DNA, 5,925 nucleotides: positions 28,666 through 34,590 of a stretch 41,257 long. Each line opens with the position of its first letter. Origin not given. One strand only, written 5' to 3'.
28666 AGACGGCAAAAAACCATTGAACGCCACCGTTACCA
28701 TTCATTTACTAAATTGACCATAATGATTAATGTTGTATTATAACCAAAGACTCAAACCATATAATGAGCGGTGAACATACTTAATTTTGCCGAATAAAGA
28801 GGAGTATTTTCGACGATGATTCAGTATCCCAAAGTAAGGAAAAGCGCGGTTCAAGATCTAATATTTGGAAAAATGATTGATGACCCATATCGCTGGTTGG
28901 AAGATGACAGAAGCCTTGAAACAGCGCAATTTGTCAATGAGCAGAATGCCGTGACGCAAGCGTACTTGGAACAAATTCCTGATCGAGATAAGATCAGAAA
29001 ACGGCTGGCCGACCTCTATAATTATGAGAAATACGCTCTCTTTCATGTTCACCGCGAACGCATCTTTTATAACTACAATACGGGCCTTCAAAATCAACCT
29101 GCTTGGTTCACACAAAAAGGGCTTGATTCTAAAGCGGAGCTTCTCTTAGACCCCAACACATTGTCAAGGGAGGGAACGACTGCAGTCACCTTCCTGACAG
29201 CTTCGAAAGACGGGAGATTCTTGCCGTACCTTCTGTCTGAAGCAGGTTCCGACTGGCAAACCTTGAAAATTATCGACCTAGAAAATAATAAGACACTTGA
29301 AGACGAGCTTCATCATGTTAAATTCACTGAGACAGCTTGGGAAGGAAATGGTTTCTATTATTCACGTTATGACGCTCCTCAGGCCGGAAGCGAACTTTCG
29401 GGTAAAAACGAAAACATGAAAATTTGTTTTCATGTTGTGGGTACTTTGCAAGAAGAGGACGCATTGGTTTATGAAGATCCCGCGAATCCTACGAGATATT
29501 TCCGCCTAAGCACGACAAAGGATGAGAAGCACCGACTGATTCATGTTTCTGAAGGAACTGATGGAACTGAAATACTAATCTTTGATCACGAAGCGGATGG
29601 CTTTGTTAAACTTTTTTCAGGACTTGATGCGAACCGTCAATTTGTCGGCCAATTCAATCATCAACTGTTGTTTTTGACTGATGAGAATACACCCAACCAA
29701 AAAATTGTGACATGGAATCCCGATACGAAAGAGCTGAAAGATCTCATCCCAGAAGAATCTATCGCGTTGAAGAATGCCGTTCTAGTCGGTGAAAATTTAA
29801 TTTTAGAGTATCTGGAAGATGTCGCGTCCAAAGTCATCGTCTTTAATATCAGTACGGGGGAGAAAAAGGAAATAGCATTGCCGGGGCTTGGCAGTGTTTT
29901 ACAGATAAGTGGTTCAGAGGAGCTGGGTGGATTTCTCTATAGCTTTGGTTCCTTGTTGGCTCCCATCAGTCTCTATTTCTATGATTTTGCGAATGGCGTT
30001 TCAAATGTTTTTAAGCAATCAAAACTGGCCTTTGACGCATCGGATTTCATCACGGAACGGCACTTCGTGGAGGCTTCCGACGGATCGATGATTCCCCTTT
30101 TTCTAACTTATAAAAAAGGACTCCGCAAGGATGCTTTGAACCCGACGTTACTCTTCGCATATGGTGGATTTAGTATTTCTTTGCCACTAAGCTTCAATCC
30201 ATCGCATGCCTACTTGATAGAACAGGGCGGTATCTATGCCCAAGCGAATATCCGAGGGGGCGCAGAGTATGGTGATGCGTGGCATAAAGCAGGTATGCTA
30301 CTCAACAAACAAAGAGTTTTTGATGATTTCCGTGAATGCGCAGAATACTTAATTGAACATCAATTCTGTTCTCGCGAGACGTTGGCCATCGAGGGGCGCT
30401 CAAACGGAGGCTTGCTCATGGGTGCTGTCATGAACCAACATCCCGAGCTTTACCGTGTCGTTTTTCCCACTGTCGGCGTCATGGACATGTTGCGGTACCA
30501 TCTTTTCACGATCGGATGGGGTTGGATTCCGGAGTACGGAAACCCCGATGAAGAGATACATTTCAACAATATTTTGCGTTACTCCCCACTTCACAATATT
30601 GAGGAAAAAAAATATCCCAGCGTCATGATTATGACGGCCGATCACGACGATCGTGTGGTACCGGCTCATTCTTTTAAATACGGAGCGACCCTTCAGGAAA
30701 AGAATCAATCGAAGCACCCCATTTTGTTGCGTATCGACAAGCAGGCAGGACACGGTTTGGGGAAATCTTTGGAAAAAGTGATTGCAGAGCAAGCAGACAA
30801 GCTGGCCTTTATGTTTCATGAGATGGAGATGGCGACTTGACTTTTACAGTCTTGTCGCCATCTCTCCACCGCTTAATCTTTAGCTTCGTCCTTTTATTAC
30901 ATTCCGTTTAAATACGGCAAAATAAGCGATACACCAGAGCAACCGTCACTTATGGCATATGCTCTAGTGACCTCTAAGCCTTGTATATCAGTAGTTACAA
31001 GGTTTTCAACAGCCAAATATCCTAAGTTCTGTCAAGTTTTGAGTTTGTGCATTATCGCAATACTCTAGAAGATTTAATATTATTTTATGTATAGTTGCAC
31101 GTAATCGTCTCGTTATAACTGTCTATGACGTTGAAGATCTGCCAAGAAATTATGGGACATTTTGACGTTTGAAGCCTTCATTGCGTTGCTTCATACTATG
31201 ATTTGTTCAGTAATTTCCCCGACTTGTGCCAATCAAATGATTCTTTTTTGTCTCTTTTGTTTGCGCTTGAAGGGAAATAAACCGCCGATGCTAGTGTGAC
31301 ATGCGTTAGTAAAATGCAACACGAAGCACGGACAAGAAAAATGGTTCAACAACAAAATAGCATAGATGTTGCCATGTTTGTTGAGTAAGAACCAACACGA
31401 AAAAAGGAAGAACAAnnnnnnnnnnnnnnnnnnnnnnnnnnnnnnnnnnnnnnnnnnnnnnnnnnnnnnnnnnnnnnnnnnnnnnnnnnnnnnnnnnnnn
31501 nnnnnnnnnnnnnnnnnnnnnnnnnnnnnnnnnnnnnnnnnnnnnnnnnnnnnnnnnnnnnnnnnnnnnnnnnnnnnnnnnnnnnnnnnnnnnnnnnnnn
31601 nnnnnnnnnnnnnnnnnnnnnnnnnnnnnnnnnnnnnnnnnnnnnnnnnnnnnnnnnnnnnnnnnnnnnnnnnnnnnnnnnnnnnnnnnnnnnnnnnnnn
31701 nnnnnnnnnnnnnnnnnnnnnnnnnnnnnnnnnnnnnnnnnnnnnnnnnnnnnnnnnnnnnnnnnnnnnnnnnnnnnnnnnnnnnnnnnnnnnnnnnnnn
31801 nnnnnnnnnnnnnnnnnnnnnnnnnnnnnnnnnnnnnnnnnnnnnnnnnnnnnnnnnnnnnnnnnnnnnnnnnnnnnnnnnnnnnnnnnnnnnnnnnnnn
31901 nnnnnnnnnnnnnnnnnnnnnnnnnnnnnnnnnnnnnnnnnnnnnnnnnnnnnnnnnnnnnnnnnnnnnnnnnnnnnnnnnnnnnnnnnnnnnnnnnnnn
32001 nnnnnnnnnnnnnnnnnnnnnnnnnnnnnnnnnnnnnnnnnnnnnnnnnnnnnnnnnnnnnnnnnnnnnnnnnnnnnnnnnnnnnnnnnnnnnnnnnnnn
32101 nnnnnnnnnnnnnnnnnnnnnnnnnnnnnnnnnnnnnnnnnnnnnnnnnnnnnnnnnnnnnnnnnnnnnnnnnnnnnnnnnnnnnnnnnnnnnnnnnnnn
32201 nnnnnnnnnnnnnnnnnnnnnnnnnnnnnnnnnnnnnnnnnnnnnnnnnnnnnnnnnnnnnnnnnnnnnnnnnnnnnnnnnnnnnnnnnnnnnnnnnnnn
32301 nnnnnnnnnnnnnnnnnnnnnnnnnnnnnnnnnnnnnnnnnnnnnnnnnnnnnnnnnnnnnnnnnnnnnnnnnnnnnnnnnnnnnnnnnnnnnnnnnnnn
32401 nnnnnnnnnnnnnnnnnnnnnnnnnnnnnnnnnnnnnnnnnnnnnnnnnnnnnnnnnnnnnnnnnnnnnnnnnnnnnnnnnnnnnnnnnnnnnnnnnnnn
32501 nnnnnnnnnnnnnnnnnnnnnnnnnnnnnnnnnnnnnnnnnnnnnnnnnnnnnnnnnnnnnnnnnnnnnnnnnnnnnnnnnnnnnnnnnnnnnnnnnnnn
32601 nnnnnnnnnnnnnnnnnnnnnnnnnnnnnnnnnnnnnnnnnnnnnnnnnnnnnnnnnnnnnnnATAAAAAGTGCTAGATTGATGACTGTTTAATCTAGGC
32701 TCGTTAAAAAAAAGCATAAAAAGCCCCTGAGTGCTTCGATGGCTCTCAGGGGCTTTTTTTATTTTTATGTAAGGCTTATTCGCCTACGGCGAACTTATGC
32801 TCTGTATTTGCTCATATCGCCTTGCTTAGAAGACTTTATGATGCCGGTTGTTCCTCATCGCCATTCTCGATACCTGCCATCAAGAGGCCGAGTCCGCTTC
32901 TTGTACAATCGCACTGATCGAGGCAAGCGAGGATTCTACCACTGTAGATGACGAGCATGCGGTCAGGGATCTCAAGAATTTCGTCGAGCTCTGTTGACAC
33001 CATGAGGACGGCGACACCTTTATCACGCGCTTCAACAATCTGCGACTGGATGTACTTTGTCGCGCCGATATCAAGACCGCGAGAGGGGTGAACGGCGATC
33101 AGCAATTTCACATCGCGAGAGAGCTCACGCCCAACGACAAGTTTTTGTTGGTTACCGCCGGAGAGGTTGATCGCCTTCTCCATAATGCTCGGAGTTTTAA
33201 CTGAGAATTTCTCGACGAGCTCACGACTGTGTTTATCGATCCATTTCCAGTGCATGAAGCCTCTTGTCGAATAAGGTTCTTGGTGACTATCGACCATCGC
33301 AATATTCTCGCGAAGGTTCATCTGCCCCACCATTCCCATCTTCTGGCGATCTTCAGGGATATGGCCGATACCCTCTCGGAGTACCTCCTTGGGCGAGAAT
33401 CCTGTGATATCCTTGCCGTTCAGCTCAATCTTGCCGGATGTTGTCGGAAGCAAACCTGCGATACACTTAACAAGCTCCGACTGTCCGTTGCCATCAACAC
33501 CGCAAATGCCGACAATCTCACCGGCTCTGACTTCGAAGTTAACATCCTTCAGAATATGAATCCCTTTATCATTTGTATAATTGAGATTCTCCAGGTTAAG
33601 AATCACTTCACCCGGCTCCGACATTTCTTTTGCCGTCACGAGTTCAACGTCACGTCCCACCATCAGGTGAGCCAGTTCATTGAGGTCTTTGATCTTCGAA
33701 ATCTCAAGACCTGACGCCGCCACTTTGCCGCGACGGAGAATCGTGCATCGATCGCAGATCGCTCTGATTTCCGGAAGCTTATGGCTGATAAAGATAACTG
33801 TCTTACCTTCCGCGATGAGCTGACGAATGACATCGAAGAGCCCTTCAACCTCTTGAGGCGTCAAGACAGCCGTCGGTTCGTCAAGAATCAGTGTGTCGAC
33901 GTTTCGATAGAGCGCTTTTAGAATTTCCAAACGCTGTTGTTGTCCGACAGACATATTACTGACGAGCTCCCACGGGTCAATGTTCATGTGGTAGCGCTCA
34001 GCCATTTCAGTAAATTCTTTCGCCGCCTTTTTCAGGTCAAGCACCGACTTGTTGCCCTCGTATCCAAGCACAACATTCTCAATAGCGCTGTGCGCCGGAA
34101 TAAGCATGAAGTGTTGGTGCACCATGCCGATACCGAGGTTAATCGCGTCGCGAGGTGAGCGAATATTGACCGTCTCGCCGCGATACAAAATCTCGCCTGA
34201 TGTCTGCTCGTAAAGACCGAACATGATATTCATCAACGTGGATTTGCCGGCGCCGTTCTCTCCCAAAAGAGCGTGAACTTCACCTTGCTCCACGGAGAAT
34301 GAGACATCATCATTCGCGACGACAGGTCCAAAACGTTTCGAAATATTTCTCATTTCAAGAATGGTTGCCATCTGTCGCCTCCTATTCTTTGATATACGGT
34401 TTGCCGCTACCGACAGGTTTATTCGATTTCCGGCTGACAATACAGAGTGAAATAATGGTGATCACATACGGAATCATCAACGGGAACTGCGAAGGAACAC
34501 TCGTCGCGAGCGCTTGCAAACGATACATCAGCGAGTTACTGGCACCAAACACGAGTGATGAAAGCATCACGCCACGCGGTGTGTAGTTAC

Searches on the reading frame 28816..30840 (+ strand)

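Call 80: search_protein_families(library=pfam, proteins=[window:28816-30840:+], max_evalue=0.00001)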
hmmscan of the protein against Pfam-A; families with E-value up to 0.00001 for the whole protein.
window:28816-30840:+ (674 aa): 2 families
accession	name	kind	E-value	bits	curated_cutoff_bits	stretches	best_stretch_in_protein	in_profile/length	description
PF02897.21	Peptidase_S9_N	-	7.6e-101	338.3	24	1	7-401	3-413/414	Prolyl oligopeptidase, N-terminal beta-propeller domain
PF00326.27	Peptidase_S9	-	4.6e-59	199.9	22.6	1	459-670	2-210/213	Prolyl oligopeptidase family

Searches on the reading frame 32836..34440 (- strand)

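Call 80: search_protein_families(library=pfam, proteins=[window:32836-34440:-], max_evalue=0.00001)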
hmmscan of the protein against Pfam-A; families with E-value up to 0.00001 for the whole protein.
window:32836-34440:- (534 aa): 2 families
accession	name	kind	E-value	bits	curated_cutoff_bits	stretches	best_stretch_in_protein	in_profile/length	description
PF00005.33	ABC_tran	-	8.5e-54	182.3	25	2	44-191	2-137/137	ABC transporter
PF13304.12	AAA_21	-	1.4e-07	32.4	27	0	151-221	226-299/304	AAA domain, putative AbiEii toxin, Type IV TA system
